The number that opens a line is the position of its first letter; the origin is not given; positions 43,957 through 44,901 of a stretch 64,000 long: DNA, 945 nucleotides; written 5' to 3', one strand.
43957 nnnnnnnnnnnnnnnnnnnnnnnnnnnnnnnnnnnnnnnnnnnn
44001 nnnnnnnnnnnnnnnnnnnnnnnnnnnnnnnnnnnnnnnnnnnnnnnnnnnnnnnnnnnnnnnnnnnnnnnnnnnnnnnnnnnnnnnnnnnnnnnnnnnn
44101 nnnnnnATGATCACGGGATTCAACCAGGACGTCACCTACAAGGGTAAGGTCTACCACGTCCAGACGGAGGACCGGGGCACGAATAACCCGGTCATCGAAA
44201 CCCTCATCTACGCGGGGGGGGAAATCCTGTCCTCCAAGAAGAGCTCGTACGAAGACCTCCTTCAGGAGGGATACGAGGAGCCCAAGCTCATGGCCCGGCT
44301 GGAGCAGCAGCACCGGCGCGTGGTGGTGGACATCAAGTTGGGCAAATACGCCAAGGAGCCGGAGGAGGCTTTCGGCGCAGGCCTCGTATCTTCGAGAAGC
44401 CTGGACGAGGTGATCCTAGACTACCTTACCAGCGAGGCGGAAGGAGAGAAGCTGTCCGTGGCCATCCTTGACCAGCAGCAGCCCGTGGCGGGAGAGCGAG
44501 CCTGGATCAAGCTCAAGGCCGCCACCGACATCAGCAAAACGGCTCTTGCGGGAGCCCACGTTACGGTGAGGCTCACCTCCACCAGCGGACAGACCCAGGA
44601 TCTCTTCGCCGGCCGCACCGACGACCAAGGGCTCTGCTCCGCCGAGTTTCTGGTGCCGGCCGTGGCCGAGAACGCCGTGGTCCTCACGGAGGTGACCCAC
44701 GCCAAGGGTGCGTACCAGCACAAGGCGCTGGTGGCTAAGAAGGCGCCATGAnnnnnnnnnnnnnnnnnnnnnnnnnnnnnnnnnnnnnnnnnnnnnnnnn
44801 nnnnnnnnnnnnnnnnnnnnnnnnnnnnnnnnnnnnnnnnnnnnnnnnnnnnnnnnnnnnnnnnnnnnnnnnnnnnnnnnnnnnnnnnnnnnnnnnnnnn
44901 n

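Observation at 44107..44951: Orphan ThiS/MoaD-like Gly-Gly protein translationally coupled to a 214-aa protein of unknown family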

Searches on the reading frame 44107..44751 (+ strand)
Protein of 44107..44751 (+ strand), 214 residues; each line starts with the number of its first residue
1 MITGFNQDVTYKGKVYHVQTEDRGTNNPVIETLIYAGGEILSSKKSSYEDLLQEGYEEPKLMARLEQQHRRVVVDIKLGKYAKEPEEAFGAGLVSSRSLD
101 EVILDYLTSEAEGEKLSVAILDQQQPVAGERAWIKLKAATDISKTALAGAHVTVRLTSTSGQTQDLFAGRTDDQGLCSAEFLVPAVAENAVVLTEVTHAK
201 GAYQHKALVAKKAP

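Call 4: search_protein_families(library=pfam, proteins=[window:44107-44748:+], max_evalue=1)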
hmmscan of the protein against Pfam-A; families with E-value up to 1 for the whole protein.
window:44107-44748:+ (214 aa): 1 family
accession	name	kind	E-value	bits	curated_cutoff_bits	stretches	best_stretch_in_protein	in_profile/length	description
PF11974.14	bMG3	-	0.14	12.5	34.9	1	145-182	24-59/103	Bacterial alpha-2-macroglobulin MG3 domain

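Call 5: search_protein_families(library=ncbifam, proteins=[window:44107-44748:+], max_evalue=1)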
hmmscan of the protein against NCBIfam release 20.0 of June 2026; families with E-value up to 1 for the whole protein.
window:44107-44748:+ (214 aa): 1 family
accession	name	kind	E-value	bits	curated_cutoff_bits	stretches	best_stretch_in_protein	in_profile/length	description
NF053858.1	RomY_Nterm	subfamily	1.8e-30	105.2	50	1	1-82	1-82/83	RomY N-terminal domain-containing regulatory protein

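Call 7: find_homologous_proteins(query=window:44107-44748:+)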
Query window:44107-44748:+ (214 aa): 613 proteins with E <= 0.001 among 1353 candidates; the best 120 are listed.
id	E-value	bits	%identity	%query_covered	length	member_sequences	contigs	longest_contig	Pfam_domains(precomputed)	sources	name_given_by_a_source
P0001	1.1e-126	438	95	100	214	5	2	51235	-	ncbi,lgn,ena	-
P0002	6.0e-109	380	82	100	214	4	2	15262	-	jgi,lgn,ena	-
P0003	3.0e-106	372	81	99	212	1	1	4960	-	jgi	jgi:hypothetical protein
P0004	4.6e-106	371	80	100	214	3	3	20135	-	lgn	-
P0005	7.2e-105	367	80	100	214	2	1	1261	-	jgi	jgi:hypothetical protein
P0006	3.4e-104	365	79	99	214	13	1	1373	-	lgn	-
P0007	4.7e-104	365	79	100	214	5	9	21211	-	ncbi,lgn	-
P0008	4.4e-103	361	79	100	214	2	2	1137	-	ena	-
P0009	1.6e-102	359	78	100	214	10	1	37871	-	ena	-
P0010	1.6e-101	356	78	100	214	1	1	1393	-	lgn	-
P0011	1.2e-94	334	72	100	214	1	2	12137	-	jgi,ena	jgi:hypothetical protein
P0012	4.5e-94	332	72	99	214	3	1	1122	-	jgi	jgi:hypothetical protein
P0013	3.1e-89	316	70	100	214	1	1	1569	-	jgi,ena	-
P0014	9.9e-87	308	66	100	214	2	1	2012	-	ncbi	-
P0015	1.6e-86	307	66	100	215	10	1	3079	-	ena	-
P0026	8.1e-80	285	63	100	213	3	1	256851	-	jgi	-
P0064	2.1e-64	235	52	99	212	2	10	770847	-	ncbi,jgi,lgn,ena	jgi:hypothetical protein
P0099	3.9e-37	146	40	99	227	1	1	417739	-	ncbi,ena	-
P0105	6.4e-37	145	49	37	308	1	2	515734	-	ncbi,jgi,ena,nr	ncbi:MAG TPA: hypothetical protein VLB76_10565 [Thermoanaerobaculia bacterium]|jgi:hypothetical prot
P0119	3.0e-36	143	43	86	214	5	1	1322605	-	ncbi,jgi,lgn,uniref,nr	ncbi:hypothetical protein [Geothrix sp.]|jgi:hypothetical protein|uniref:hypothetical protein n=1 Ta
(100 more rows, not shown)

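Call 11: find_related_loci(query=A1, collection=genome_contigs, flank=6000)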
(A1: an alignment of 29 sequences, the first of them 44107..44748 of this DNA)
Query A1 (214 aa) in genome_contigs; peptide patterns used: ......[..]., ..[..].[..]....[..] (x = any residue, [..] = any of these).
600 stretches matched a pattern (row limit reached: there are more); 591 encode a relative of the query (tblastn E <= 1e-3); the best 80 are kept; 80 distinct loci.
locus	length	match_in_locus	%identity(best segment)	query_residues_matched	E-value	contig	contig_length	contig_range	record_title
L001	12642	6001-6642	96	1-214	6e-139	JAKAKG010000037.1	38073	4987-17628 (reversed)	MAG: Acidobacteria bacterium isolate WY4.bin4 NODE_1255_length_38073_cov_5.540031, whole genome shotgun sequence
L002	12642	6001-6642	67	1-214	8e-97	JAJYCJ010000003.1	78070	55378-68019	MAG: Acidobacteria bacterium isolate BP9.bin43 NODE_443_length_78070_cov_8.394378, whole genome shotgun sequence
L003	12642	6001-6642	65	1-214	7e-94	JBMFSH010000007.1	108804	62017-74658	MAG: Acidobacteriota bacterium isolate KM4345-20 NODE_7_length_108804_cov_12.491865, whole genome shotgun sequence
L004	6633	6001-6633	62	1-211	3e-87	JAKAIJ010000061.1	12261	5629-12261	MAG: Acidobacteria bacterium isolate WY3.bin21 NODE_9373_length_12261_cov_1.355035, whole genome shotgun sequence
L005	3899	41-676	63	1-211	2e-86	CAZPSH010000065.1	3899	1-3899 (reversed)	MAG TPA_asm: uncultured Thermoanaerobaculia bacterium isolate binchicken_co220_43 genome assembly, contig: NODE_15710_le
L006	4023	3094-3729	62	1-212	4e-86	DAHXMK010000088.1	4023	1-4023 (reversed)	MAG TPA_asm: Candidatus Aminicenantes bacterium isolate clean1617 k141_925777, whole genome shotgun sequence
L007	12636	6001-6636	62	1-211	4e-85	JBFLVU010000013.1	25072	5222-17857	MAG: Acidobacteriota bacterium isolate MAG014 MAG014_13, whole genome shotgun sequence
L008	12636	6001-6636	62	1-211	4e-84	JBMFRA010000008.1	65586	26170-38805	MAG: Acidobacteriota bacterium isolate KM4344-29 NODE_256_length_65586_cov_9.922846, whole genome shotgun sequence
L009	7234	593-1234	56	1-214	5e-80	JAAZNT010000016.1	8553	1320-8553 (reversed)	MAG: Thermoanaerobaculaceae bacterium isolate AS27yjCOA_195 14706_AS27, whole genome shotgun sequence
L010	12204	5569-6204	57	1-212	2e-77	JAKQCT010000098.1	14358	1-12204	MAG: Acidobacteriota bacterium isolate USDE_maxbin.008 k141_1495383, whole genome shotgun sequence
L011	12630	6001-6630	57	1-210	1e-79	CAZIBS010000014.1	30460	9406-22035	MAG TPA_asm: uncultured Thermoanaerobaculia bacterium isolate SRP128015_co2_300 genome assembly, contig: NODE_541_length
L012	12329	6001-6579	45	1-193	3e-54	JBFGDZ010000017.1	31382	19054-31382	MAG: Candidatus Polarisedimenticolia bacterium isolate Mix_sand02.2020.12.D.6 k141_2098774_length_31382_cov_16.4106, who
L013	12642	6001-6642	39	1-213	4e-49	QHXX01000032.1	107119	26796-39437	MAG: Acidobacteria bacterium isolate gp22 AA4 14_0903_16_40cm_scaffold_542_curated, whole genome shotgun sequence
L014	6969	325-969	39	1-214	1e-48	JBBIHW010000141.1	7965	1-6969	MAG: Acidobacteriota bacterium isolate SIF170217_bin_123 NODE_8763_length_7965_cov_5.801391, whole genome shotgun sequen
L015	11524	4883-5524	41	1-213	1e-49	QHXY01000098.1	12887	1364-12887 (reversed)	MAG: Acidobacteria bacterium isolate gp22 AA3 14_0903_13_30cm_scaffold_909106_curated, whole genome shotgun sequence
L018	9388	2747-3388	39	1-213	9e-47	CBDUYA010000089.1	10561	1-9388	MAG TPA_asm: uncultured bacterium isolate SRR22302371_metabat2_52 genome assembly, contig: ERZ26661859.5012, whole genom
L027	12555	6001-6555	41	1-184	5e-43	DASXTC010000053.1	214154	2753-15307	MAG TPA_asm: Candidatus Polarisedimenticolia bacterium isolate SMAG_U4682 k141_803715, whole genome shotgun sequence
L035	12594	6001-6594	38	1-193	8e-42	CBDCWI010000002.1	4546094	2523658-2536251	MAG: Candidatus Multivoradales bacterium isolate 1f28cde2-ba50-4c22-9f4e-741ccd2d9d18 genome assembly, contig: contig_2,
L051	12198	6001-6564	40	1-184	2e-40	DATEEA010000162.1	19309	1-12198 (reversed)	MAG TPA_asm: Candidatus Polarisedimenticolia bacterium isolate SMAG_U8721 k141_2130211, whole genome shotgun sequence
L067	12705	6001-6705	35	1-212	2e-39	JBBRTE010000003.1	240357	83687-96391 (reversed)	MAG: Thermoanaerobaculia bacterium isolate La2_metabat2.187 La2_metabat2.187_K_574045L240357_cov_21.9991, whole genome s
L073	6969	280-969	33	1-212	3e-39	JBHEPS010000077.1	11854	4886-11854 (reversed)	MAG: Thermoanaerobaculia bacterium isolate S6_bin.91.strict S6_NODE_77, whole genome shotgun sequence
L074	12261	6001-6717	33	1-212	3e-39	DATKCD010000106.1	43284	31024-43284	MAG TPA_asm: Thermoanaerobaculia bacterium isolate SMAG_U14437 k141_636680, whole genome shotgun sequence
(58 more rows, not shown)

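Call 13: find_encoding_contigs(protein=window:44107-44751:+, flank=10000, max_places=3)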
Protein window:44107-44751:+ (214 aa): no gene with exactly this product is on record in the collection.

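Call 14: find_encoding_contigs(protein=P0064, flank=8000, max_places=2)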
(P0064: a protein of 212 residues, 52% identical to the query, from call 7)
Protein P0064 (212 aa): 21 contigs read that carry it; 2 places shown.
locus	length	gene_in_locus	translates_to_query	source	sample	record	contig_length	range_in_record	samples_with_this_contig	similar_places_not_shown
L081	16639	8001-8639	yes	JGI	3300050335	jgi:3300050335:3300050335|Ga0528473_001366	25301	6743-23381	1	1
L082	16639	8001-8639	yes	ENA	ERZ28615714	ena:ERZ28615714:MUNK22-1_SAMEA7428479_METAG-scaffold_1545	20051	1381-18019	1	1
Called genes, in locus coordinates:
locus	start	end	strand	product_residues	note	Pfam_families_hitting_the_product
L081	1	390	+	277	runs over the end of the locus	-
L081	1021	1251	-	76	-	PF12796:Ank_2 (weak), PF13606:Ank_3 (faint), PF00023:Ank (faint), PF13637:Ank_4, PF13857:Ank_5 (faint)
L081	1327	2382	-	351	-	-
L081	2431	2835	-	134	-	PF12796:Ank_2, PF13637:Ank_4, PF13606:Ank_3 (faint), PF13857:Ank_5, PF00023:Ank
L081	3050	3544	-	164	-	-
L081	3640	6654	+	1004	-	PF00005:ABC_tran (faint), PF02463:SMC_N (faint), PF13175:AAA_15 (faint), PF13191:AAA_16 (faint), PF13481:AAA_25 (faint), PF13555:AAA_29 (faint), PF17760:UvrA_inter, PF17755:UvrA_DNA-bind, +3 more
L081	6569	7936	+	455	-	PF01212:Beta_elim_lyase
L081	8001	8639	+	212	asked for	-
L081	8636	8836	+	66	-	PF02597:ThiS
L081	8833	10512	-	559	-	PF05192:MutS_III, PF05190:MutS_IV, PF00488:MutS_V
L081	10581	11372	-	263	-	PF01624:MutS_I, PF05188:MutS_II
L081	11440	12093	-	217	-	PF01895:PhoU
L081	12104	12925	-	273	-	PF02463:SMC_N, PF00005:ABC_tran, PF13304:AAA_21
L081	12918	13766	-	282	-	PF00528:BPD_transp_1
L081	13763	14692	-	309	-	PF00528:BPD_transp_1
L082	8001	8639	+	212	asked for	-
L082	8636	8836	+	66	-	PF02597:ThiS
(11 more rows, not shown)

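Call 15: find_encoding_contigs(protein=P0105, flank=8000, max_places=2)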
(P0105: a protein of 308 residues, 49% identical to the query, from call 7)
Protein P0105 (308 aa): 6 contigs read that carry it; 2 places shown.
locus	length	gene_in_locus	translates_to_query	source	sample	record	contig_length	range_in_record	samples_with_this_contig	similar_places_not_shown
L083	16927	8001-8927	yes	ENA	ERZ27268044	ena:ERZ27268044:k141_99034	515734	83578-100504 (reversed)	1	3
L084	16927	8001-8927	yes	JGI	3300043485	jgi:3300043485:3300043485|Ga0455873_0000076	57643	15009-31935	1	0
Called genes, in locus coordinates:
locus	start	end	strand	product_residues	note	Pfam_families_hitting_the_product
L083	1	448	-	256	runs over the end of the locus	PF00378:ECH_1, PF16113:ECH_2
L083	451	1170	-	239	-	PF07722:Peptidase_C26, PF00117:GATase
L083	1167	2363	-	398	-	PF00108:Thiolase_N, PF00109:ketoacyl-synt (weak), PF02803:Thiolase_C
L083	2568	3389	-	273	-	PF00378:ECH_1, PF16113:ECH_2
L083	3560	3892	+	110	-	PF03551:PadR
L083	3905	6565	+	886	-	PF12704:MacB_PCD, PF02687:FtsX, PF12704:MacB_PCD, PF02687:FtsX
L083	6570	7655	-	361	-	PF13353:Fer4_12 (weak), PF04055:Radical_SAM, PF06463:Mob_synth_C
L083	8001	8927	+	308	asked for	-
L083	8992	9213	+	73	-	PF02597:ThiS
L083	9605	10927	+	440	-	PF05697:Trigger_N, PF05698:Trigger_C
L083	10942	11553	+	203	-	PF00574:CLP_protease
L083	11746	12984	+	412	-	PF06689:zf-C4_ClpX, PF00004:AAA, PF07724:AAA_2, PF07728:AAA_5 (faint), PF13401:AAA_22 (faint), PF10431:ClpB_D2-small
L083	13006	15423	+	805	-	PF02190:LON_substr_bdg, PF00004:AAA, PF07728:AAA_5, PF22667:Lon_lid, PF05362:Lon_C, PF13541:ChlI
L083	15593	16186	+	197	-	PF03193:RsgA_GTPase (faint), PF00009:GTP_EFTU, PF01926:MMR_HSR1, PF02421:FeoB_N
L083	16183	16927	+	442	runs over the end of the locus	PF07498:Rho_N, PF07497:Rho_RNA_bind, PF00006:ATP-synt_ab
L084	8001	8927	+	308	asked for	-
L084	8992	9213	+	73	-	PF02597:ThiS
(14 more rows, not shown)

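Call 21: find_encoding_contigs(protein=P0099, flank=8000, max_places=1)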
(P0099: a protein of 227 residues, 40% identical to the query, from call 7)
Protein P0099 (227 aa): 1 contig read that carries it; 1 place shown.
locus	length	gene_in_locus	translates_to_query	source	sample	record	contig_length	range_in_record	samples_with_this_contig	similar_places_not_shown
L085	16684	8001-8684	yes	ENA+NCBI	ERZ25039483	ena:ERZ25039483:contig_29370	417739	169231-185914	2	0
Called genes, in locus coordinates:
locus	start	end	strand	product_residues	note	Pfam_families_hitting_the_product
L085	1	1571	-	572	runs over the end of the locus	PF00587:tRNA-synt_2b, PF04073:tRNA_edit, PF03129:HGTP_anticodon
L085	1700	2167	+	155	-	PF20794:bPH_7 (weak)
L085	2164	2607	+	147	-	-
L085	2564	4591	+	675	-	PF07719:TPR_2 (faint), PF14559:TPR_19 (faint), PF01464:SLT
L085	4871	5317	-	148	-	PF09424:YqeY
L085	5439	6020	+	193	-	PF00156:Pribosyltran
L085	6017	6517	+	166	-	PF25997:BSH_YhbJ (faint), PF00364:Biotin_lipoyl, PF25917:BSH_RND, PF25919:BSH_CusB (weak), PF25973:BSH_CzcB (faint)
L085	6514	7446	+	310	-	PF00682:HMGL-like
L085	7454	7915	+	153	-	PF13279:4HBT_2, PF03061:4HBT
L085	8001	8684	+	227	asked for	-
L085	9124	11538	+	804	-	PF01663:Phosphodiest, PF13181:TPR_8 (faint), PF13414:TPR_11 (faint), PF14559:TPR_19 (weak), PF13424:TPR_12 (weak), PF13432:TPR_16, PF00515:TPR_1 (weak), PF07719:TPR_2 (weak), +4 more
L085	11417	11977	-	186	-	-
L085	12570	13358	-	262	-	-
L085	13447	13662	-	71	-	-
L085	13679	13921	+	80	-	-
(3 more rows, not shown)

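Call 22: find_encoding_contigs(protein=P0119, flank=8000, max_places=1)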
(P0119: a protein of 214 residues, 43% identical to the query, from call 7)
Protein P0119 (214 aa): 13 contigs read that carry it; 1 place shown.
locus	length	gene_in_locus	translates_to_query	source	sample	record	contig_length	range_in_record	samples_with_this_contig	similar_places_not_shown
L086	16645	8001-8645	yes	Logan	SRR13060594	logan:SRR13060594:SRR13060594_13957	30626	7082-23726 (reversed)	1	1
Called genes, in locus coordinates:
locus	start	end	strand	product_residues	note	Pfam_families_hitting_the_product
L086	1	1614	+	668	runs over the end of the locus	PF22745:Nlig-Ia, PF01653:DNA_ligase_aden, PF03120:OB_DNA_ligase, PF03119:DNA_ligase_ZBD (weak), PF14520:HHH_5 (faint), PF12826:HHH_2, PF00533:BRCT, PF12738:PTCB-BRCT (weak)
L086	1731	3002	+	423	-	PF00069:Pkinase, PF07714:PK_Tyr_Ser-Thr, PF17667:Pkinase_fungal (weak)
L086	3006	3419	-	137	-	-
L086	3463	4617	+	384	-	PF01053:Cys_Met_Meta_PP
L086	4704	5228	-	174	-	PF01928:CYTH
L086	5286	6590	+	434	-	-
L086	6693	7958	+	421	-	PF00072:Response_reg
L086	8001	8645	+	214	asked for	-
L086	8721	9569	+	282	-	PF13411:MerR_1, PF00376:MerR (weak), PF02607:B12-binding_2, PF02310:B12-binding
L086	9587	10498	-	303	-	PF06912:DUF1275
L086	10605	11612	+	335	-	PF00710:Asparaginase, PF17763:Asparaginase_C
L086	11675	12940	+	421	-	PF02403:Seryl_tRNA_N, PF00587:tRNA-synt_2b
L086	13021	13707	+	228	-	PF00005:ABC_tran, PF13304:AAA_21 (faint)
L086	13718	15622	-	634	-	PF13623:SurA_N_2, PF13624:SurA_N_3, PF27392:TP_0929_3rd (faint), PF13145:Rotamase_2, PF13616:Rotamase_3, PF00639:Rotamase, PF13145:Rotamase_2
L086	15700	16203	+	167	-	PF01327:Pep_deformylase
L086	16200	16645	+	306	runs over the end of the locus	PF00551:Formyl_trans_N, PF02911:Formyl_trans_C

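Call 23: find_encoding_contigs(protein=P0026, flank=10000, max_places=1)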
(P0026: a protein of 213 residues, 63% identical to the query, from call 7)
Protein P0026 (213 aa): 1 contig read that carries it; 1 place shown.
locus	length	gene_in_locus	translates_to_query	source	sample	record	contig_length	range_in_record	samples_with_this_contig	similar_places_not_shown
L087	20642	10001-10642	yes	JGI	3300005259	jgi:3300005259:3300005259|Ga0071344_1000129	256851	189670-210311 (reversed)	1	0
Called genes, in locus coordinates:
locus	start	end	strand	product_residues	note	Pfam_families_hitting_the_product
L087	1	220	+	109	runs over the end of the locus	PF07238:PilZ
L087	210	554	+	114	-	PF07238:PilZ (weak)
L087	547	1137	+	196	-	PF02441:Flavoprotein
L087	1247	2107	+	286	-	PF01040:UbiA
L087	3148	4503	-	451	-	PF01266:DAO (faint), PF03486:HI0933_like (faint), PF07992:Pyr_redox_2, PF00070:Pyr_redox, PF13738:Pyr_redox_3 (weak), PF02852:Pyr_redox_dim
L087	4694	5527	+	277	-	-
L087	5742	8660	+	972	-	PF00005:ABC_tran (faint), PF02463:SMC_N (faint), PF13191:AAA_16 (faint), PF13555:AAA_29 (faint), PF20703:nSTAND1 (faint), PF17760:UvrA_inter, PF17755:UvrA_DNA-bind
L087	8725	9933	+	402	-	PF01212:Beta_elim_lyase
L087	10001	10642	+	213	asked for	-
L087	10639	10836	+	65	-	PF02597:ThiS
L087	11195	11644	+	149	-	PF00430:ATP-synt_B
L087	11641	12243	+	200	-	PF00430:ATP-synt_B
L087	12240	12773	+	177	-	PF00213:OSCP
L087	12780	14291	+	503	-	PF02874:ATP-synt_ab_N, PF00006:ATP-synt_ab, PF00306:ATP-synt_ab_C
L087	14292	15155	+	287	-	PF00231:ATP-synt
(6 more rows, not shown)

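Call 40: search_protein_families(library=pfam, proteins=[L073:1340-3787:+, L073:3819-4946:+, L073:4888-5457:-, L073:5627-6475:+, L018:4431-4910:-, L018:5030-5857:+, L018:5859-6752:-, L018:962-2473:+, L074:4846-5718:+, L074:4391-4849:+], max_evalue=0.0001)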
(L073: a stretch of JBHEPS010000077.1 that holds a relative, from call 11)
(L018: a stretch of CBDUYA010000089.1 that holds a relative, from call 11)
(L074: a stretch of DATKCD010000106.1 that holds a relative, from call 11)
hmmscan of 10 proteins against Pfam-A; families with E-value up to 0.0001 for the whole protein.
L073:1340-3787:+ (815 aa): 14 families
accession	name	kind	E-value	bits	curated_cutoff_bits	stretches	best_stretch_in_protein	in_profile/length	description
PF01663.27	Phosphodiest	-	2e-23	84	23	1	213-487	1-223/342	Type I phosphodiesterase / nucleotide pyrophosphatase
PF00515.34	TPR_1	-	5.7e-16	58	27.8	0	770-798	3-31/34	Tetratricopeptide repeat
PF07719.23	TPR_2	-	2.6e-15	55.6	27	0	770-798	3-31/34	Tetratricopeptide repeat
PF13432.12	TPR_16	-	5.1e-14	52.8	32.7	1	711-767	8-64/65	Tetratricopeptide repeat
PF13414.12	TPR_11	-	1.1e-13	51.1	26.8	0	641-676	4-39/42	TPR repeat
PF13428.12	TPR_14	-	2.3e-13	49.8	23.5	0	738-777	5-44/44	Tetratricopeptide repeat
PF14559.12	TPR_19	-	5.2e-13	49.6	25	1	642-694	2-54/68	Tetratricopeptide repeat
PF13424.12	TPR_12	-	2.8e-10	40.7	30.1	0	634-688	6-68/77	Tetratricopeptide repeat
PF13176.12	TPR_7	-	1.3e-08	34.7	27.9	0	667-699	1-35/36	Tetratricopeptide repeat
PF13371.12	TPR_9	-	1.4e-08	35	35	0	708-767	3-62/73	Tetratricopeptide repeat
PF13181.12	TPR_8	-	1.4e-08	34.7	25.7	0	735-766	2-33/34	Tetratricopeptide repeat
PF13374.12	TPR_10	-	8.7e-08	32.4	27.5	0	738-763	6-31/42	Tetratricopeptide repeat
PF13431.12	TPR_17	-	4.3e-07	30.1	24.4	0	757-788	2-33/34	Tetratricopeptide repeat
PF23914.1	TPR_CcmH_CycH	-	4.1e-05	23.9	42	0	712-799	62-152/158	Cytochrome c-type biogenesis protein H TPR domain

L073:3819-4946:+ (375 aa): 2 families
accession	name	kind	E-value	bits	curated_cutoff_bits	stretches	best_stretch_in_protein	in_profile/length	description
PF00899.27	ThiF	-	1.6e-80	270.1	28.1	1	12-248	1-238/238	ThiF family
PF00581.25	Rhodanese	-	4.6e-16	59.5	22.2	1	277-366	2-101/102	Rhodanese-like domain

L073:4888-5457:- (189 aa): 1 family
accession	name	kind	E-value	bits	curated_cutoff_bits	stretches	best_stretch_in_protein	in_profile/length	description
PF00188.32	CAP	-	6.1e-15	56.5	21.1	1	42-150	1-108/117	Cysteine-rich secretory protein family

L073:5627-6475:+ (282 aa): 5 families
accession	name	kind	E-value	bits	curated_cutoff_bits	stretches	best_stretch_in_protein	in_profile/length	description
PF02737.24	3HCDH_N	-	1.5e-66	224.2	22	1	3-181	1-179/180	3-hydroxyacyl-CoA dehydrogenase, NAD binding domain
PF00725.27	3HCDH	-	6.6e-38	129.6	22.1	1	184-280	1-97/97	3-hydroxyacyl-CoA dehydrogenase, C-terminal domain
PF03446.21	NAD_binding_2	-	1.6e-05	25.4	21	1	3-82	1-76/161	NAD binding domain of 6-phosphogluconate dehydrogenase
PF07992.20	Pyr_redox_2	-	2.6e-05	24.3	26.1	1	2-44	143-185/291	Pyridine nucleotide-disulphide oxidoreductase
PF00070.33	Pyr_redox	-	2.8e-05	25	22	1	3-50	1-48/82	Pyridine nucleotide-disulphide oxidoreductase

L018:4431-4910:- (159 aa): 1 family
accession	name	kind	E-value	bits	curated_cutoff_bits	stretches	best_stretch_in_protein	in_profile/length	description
PF01668.23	SmpB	-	1.5e-57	194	27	1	14-153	2-141/143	SmpB protein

L018:5030-5857:+ (275 aa): 1 family
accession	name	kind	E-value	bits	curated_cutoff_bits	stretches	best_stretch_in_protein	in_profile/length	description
PF04468.17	PSP1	-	1.4e-27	96.2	27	1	98-182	2-86/86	PSP1 C-terminal conserved region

L018:5859-6752:- (297 aa): 1 family
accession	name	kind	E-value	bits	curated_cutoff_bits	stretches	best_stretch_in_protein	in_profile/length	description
PF00590.25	TP_methylase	-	4.1e-29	102.5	27.8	1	10-209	1-211/212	Tetrapyrrole (Corrin/Porphyrin) Methylases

L018:962-2473:+ (503 aa): 9 families
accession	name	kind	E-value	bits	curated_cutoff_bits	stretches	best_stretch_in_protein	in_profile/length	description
PF00158.32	Sigma54_activat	-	4.3e-70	235.2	20.2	1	166-332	2-168/168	Sigma-54 interaction domain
PF25601.1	AAA_lid_14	-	2.9e-21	75.5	27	1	337-415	1-79/87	AAA+ ATPase lid domain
PF14532.12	Sigma54_activ_2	-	3.1e-20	73.2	25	1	168-336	3-138/138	Sigma-54 interaction domain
PF00072.30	Response_reg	-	3.9e-12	46.8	30.2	1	28-136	1-110/111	Response regulator receiver domain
PF02954.25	HTH_8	-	1.4e-11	44.3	22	1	430-470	2-42/42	Bacterial regulatory protein, Fis family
PF07728.20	AAA_5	-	1.7e-07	31.7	22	1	189-307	2-123/139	AAA domain (dynein-related subfamily)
PF13191.12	AAA_16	-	2.6e-06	28.5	32.6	1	165-282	2-121/167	AAA ATPase domain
PF00004.35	AAA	-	1.1e-05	26.3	21.2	1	189-324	1-129/131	ATPase family associated with various cellular activities (AAA)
PF01078.27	Mg_chelatase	-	6.3e-05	22.9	20.3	0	244-306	93-157/207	Magnesium chelatase, subunit ChlI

L074:4846-5718:+ (290 aa): 2 families
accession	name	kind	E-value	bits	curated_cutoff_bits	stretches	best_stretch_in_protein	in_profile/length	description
PF13369.12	Transglut_core2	-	2.2e-45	154.4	23.5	1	55-206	2-154/155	Transglutaminase-like superfamily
PF13371.12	TPR_9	-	8.3e-18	64.6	35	1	209-280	1-72/73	Tetratricopeptide repeat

L074:4391-4849:+ (152 aa): 3 families
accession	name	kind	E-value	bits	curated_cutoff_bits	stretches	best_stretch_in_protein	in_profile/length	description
PF13279.12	4HBT_2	-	7e-22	78.6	25.5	1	26-142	1-121/122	Thioesterase-like superfamily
PF03061.28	4HBT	-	3.1e-12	47.1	20.6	1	34-115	1-78/79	Thioesterase superfamily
PF20791.3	Acyl-ACP_TE_C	-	7.8e-06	26.5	21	1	24-119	12-96/101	Acyl-ACP thioesterase C-terminal domain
